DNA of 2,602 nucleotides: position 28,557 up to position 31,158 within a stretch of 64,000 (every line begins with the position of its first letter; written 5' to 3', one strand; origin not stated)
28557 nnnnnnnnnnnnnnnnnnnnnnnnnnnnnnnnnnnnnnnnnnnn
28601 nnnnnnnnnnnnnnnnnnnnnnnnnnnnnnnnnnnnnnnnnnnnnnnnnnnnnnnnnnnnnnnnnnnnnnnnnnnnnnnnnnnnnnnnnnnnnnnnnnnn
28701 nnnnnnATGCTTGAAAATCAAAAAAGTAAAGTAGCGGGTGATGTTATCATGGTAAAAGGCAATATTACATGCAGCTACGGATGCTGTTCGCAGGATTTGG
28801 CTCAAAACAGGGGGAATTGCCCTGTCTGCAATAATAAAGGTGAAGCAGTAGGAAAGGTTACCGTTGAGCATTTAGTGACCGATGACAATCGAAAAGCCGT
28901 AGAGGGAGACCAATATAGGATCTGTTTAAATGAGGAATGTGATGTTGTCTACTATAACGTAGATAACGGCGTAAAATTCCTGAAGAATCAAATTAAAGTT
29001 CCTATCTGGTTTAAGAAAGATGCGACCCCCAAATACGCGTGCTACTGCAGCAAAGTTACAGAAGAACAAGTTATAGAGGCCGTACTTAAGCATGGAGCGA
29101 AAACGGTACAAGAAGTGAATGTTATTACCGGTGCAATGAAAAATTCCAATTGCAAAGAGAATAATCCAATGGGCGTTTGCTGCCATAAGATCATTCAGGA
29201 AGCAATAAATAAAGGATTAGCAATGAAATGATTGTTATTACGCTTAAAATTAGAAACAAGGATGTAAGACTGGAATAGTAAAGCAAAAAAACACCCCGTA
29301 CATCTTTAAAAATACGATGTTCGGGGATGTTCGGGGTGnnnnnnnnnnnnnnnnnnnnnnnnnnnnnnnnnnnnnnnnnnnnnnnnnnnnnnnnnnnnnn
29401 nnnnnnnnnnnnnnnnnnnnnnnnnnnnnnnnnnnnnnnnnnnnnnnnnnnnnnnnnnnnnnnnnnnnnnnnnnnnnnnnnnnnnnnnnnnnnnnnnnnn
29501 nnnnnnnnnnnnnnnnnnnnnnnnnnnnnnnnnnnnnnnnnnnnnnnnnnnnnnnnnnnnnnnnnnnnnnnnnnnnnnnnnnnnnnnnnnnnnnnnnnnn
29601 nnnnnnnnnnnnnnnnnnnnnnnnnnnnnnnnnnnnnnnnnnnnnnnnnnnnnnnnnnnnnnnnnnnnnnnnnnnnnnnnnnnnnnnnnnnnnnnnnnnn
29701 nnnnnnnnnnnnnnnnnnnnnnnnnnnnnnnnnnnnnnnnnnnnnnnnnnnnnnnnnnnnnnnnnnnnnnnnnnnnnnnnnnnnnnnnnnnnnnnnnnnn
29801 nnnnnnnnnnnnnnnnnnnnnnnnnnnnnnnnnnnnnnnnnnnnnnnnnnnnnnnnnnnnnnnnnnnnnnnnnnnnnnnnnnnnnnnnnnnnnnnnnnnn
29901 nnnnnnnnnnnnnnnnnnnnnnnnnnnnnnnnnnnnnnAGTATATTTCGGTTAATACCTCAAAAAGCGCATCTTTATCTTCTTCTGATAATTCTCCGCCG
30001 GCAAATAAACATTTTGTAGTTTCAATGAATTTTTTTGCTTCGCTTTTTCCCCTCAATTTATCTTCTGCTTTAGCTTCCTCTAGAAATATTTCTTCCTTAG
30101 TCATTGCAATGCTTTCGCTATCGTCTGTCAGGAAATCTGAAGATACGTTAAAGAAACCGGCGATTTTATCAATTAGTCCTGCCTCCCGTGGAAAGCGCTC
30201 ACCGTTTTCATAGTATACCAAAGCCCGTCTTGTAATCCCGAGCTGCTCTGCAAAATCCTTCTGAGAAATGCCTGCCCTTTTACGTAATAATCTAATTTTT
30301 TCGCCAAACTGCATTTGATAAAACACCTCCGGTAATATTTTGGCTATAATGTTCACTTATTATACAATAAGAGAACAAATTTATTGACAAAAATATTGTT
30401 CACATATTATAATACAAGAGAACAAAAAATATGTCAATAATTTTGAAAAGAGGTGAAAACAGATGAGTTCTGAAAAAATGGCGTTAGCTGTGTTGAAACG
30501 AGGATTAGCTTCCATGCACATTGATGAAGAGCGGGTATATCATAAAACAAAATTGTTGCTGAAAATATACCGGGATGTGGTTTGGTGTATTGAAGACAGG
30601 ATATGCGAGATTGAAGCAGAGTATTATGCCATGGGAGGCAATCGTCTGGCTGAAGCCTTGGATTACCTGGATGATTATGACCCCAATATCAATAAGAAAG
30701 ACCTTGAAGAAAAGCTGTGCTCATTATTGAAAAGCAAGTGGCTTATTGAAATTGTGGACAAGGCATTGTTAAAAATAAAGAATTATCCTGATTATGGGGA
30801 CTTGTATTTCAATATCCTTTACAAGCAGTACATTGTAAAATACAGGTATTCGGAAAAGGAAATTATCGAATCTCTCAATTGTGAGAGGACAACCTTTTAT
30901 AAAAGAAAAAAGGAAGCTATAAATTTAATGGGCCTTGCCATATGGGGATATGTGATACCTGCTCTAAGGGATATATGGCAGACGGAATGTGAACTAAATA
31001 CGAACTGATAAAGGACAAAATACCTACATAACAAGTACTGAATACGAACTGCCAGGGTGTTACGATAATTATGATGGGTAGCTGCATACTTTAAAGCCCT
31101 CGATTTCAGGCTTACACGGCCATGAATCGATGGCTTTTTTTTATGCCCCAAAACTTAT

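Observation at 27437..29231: Three-gene operon of unknown function directly downstream of the Type III res (zinc-ribbon protein, pRiA4b-ORF3-like protein, Cys-rich BFD-like protein)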

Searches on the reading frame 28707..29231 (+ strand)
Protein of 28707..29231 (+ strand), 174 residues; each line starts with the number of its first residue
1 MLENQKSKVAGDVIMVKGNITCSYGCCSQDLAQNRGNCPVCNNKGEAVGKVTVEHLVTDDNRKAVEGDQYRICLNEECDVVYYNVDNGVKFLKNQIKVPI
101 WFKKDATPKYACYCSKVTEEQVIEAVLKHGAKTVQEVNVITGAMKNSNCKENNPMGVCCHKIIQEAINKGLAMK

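Call 3: search_protein_families(library=pfam, proteins=[window:28707-29231:+], max_evalue=0.01)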
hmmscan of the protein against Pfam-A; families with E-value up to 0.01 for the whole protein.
window:28707-29231:+ (174 aa): 2 families
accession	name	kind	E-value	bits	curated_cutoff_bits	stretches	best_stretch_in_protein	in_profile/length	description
PF18423.6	zf_CopZ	-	5.7e-22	77.9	28.4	1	37-97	3-62/62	Zinc binding domain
PF04324.20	Fer2_BFD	-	2.3e-05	25.1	26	1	112-159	3-40/50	BFD-like [2Fe-2S] binding domain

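Call 4: search_protein_families(library=padloc, proteins=[window:28707-29231:+], max_evalue=0.01)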
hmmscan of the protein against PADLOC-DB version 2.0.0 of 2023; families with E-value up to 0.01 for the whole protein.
window:28707-29231:+ (174 aa): 0 families

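Call 5: search_protein_families(library=ncbifam, proteins=[window:28707-29231:+], max_evalue=0.01)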
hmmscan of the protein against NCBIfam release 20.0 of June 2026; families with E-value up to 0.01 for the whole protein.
window:28707-29231:+ (174 aa): 2 families
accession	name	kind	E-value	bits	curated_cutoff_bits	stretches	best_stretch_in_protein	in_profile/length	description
NF045877.1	CopZ_Nterm_CU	equivalog_domain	1.6e-63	213.5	190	1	22-171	11-160/161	Csac_0668 family 2Fe-2S cluster-binding (seleno)protein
NF047645.1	CopZ_Nterm_CC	equivalog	1.6e-22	80.2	100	1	26-161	4-135/138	putative iron-sulfur cluster-binding metallochaperone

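Call 13: find_encoding_contigs(protein=window:28749-29231:+, flank=10000, max_places=10)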
Protein window:28749-29231:+ (160 aa): no gene with exactly this product is on record in the collection.

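Call 29: search_solved_structures(query=window:28749-29231:+, max_evalue=1, show_alignments=1)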
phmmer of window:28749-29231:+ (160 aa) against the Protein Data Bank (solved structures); distinct sequences matched with E-value up to 1: 1.
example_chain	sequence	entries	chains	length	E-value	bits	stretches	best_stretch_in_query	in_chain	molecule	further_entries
2hu9_A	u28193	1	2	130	4.6e-19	72.2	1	23-149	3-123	Mercuric transport protein periplasmic component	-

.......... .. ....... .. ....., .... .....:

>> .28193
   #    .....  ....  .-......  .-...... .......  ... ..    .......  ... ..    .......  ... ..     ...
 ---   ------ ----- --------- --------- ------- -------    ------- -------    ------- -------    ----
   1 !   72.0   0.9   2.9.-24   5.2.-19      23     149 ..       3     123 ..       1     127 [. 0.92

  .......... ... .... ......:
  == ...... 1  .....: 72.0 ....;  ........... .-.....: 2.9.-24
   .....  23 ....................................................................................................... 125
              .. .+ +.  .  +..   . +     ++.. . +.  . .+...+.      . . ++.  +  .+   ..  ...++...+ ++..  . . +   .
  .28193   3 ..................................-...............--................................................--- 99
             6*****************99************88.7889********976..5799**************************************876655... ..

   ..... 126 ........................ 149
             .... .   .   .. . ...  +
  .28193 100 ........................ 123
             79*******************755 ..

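Call 43: search_protein_families(library=phrogs, proteins=[window:28749-29231:+], max_evalue=0.01)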
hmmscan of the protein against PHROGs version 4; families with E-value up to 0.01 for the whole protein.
window:28749-29231:+ (160 aa): 0 families

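Call 54: find_homologous_proteins(query=window:28749-29231:+)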
Query window:28749-29231:+ (160 aa): 441 proteins with E <= 0.001 among 442 candidates; the best 120 are listed.
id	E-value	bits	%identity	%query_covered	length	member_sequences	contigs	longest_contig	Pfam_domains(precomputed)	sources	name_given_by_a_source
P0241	8.4e-96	336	93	100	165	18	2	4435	PF18423.7,PF04324.21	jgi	jgi:bacterioferritin-associated ferredoxin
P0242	1.1e-91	323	91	100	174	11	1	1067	PF18423.7,PF04324.21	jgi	jgi:bacterioferritin-associated ferredoxin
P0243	2.2e-80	286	79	98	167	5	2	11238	PF18423.7,PF04324.21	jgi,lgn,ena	-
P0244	1.2e-79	284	78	96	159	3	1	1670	PF18423.7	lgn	-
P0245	1.3e-78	280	78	100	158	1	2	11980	PF18423.7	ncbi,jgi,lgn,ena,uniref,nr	ncbi:Csac_0668 family 2Fe-2S cluster-binding (seleno)protein [Pelotomaculum propionicicum]|uniref:Co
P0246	3.4e-77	276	77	99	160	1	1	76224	PF18423.7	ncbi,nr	ncbi:MAG: (2Fe-2S)-binding protein [Peptococcaceae bacterium]|nr:(2Fe-2S)-binding protein [Peptococc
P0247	7.5e-77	275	82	93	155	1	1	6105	PF18423.7,PF04324.21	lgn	-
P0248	1.2e-76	274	76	96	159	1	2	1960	PF18423.7,PF04324.21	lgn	-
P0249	7.8e-76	271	79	96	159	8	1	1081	PF18423.7,PF04324.21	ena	-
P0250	1.7e-75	270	79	94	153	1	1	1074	PF18423.7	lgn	-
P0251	5.4e-75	269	77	96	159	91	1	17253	PF18423.7,PF04324.21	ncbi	-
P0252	3.0e-74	266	77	96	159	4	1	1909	PF18423.7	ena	-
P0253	3.2e-74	266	78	90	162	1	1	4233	PF18423.7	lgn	-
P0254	1.0e-73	265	76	94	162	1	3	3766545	PF18423.7,PF04324.21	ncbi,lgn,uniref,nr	ncbi:Csac_0668 family 2Fe-2S cluster-binding (seleno)protein [Dehalobacterium formicoaceticum]|unire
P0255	1.1e-73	265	72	100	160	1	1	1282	PF18423.7,PF04324.21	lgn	-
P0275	1.1e-70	255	72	98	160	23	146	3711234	PF18423.7,PF04324.21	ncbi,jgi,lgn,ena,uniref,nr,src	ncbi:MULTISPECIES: Csac_0668 family 2Fe-2S cluster-binding (seleno)protein [Acetobacterium]|uniref:(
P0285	6.9e-70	252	73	96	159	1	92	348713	PF18423.7,PF04324.21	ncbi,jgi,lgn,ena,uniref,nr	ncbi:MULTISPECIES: Csac_0668 family 2Fe-2S cluster-binding (seleno)protein [Bacillota]|jgi:bacteriof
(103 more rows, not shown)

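Call 55: find_encoding_contigs(protein=P0285, flank=6000, max_places=5)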
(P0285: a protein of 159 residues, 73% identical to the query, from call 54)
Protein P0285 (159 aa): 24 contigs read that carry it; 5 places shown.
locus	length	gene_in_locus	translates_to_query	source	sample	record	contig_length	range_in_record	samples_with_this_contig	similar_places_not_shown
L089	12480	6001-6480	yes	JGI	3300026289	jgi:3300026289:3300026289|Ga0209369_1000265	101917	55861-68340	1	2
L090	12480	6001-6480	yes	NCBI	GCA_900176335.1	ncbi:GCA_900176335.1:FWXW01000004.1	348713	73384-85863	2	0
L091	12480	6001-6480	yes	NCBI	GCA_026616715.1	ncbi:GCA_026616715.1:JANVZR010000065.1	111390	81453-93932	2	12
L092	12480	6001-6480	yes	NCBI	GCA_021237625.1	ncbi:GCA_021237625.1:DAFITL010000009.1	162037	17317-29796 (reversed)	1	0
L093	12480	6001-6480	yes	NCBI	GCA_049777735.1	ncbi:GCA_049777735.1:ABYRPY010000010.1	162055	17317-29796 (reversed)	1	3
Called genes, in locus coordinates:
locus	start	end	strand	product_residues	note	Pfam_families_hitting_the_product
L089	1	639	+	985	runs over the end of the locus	PF03235:GmrSD_N, PF07510:GmrSD_C, PF14088:DUF4268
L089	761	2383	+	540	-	-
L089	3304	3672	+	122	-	PF01022:HTH_5, PF12840:HTH_20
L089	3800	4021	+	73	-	PF00403:HMA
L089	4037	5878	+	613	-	PF00122:E1-E2_ATPase, PF00702:Hydrolase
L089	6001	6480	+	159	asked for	PF18423:zf_CopZ, PF04324:Fer2_BFD (weak)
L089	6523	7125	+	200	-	PF03596:Cad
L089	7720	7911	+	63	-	PF12728:HTH_17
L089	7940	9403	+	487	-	PF02384:N6_Mtase (faint), PF07669:Eco57I, PF22837:M_Eco57I_C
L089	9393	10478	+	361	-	PF00145:DNA_methylase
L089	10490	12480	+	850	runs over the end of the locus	PF15516:BpuSI_N, PF02384:N6_Mtase, PF22008:BpuSI_TRD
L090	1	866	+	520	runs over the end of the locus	PF00239:Resolvase, PF07508:Recombinase, PF13408:Zn_ribbon_recom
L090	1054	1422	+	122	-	PF01022:HTH_5, PF12840:HTH_20 (weak)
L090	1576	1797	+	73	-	PF00403:HMA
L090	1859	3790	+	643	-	PF00122:E1-E2_ATPase, PF00702:Hydrolase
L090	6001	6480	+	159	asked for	PF18423:zf_CopZ, PF04324:Fer2_BFD (weak)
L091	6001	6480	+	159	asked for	PF18423:zf_CopZ, PF04324:Fer2_BFD (weak)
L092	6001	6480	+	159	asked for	PF18423:zf_CopZ, PF04324:Fer2_BFD (weak)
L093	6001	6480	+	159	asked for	PF18423:zf_CopZ, PF04324:Fer2_BFD (weak)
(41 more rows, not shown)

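Call 91: find_encoding_contigs(protein=P0275, flank=5000, max_places=6)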
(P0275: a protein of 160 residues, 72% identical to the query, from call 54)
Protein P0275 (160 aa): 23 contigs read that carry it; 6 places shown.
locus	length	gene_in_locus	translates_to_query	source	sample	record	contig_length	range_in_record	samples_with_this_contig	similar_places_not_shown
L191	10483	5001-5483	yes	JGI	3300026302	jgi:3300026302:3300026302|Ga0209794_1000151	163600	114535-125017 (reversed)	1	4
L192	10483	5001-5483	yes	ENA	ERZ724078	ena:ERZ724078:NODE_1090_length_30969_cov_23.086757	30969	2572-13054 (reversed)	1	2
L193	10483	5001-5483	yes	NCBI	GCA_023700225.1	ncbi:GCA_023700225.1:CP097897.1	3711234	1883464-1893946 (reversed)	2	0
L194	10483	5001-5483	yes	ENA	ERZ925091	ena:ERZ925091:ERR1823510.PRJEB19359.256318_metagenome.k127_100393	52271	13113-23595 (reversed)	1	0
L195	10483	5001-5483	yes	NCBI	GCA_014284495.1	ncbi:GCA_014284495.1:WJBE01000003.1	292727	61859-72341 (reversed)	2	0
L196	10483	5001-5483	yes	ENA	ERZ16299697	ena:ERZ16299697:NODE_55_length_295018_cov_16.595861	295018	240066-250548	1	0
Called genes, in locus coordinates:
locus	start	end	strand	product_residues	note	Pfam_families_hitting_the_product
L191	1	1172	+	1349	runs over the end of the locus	PF13289:SIR2_2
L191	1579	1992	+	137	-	PF08281:Sigma70_r4_2, PF04545:Sigma70_r4 (weak), PF00196:GerE (weak)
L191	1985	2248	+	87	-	PF12645:HTH_16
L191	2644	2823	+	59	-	-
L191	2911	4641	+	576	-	PF00239:Resolvase, PF07508:Recombinase, PF13408:Zn_ribbon_recom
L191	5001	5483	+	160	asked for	PF18423:zf_CopZ, PF04324:Fer2_BFD (weak)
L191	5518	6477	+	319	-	-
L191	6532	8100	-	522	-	PF00239:Resolvase, PF07508:Recombinase, PF13408:Zn_ribbon_recom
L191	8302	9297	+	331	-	PF04326:SLFN_AlbA_2, PF13749:HATPase_c_4 (weak)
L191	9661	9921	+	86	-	-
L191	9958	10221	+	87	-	PF20008:DUF6429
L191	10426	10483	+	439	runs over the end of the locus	PF20251:Big_14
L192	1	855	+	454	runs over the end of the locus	-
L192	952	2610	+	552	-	PF14281:PDDEXK_4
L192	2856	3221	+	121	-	-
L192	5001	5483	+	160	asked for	PF18423:zf_CopZ, PF04324:Fer2_BFD (weak)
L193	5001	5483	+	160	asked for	PF18423:zf_CopZ, PF04324:Fer2_BFD (weak)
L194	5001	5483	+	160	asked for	PF18423:zf_CopZ, PF04324:Fer2_BFD (weak)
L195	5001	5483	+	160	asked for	PF18423:zf_CopZ, PF04324:Fer2_BFD (weak)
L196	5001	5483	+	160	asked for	PF18423:zf_CopZ, PF04324:Fer2_BFD (weak)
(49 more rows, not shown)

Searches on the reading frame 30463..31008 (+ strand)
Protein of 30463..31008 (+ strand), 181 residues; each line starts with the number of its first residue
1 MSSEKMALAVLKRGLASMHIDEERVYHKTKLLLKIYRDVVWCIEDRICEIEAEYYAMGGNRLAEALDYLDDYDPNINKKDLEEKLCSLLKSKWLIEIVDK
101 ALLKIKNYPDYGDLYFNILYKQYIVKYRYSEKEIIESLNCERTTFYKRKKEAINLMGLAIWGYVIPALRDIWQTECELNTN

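Call 3: search_protein_families(library=pfam, proteins=[window:30463-31008:+], max_evalue=0.01)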
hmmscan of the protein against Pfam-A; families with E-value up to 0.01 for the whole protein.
window:30463-31008:+ (181 aa): 1 family
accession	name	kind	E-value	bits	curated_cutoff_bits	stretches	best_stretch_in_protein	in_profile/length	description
PF07374.17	DUF1492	-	0.0037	17.9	21.5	1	118-154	63-97/100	Protein of unknown function (DUF1492)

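Call 43: search_protein_families(library=phrogs, proteins=[window:30463-31008:+], max_evalue=0.01)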
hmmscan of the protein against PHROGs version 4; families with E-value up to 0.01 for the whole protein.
window:30463-31008:+ (181 aa): 4 families
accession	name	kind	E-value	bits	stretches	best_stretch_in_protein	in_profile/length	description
phrog_1558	-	unknown function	6.8e-14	53.1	1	21-163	36-171/178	-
phrog_8834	-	unknown function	9e-05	23.5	1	81-154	22-92/108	-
phrog_248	-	transcription regulation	0.0023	19.1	1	78-154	63-131/161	transcriptional activator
phrog_18766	-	unknown function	0.0043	18.1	1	132-154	13-35/65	-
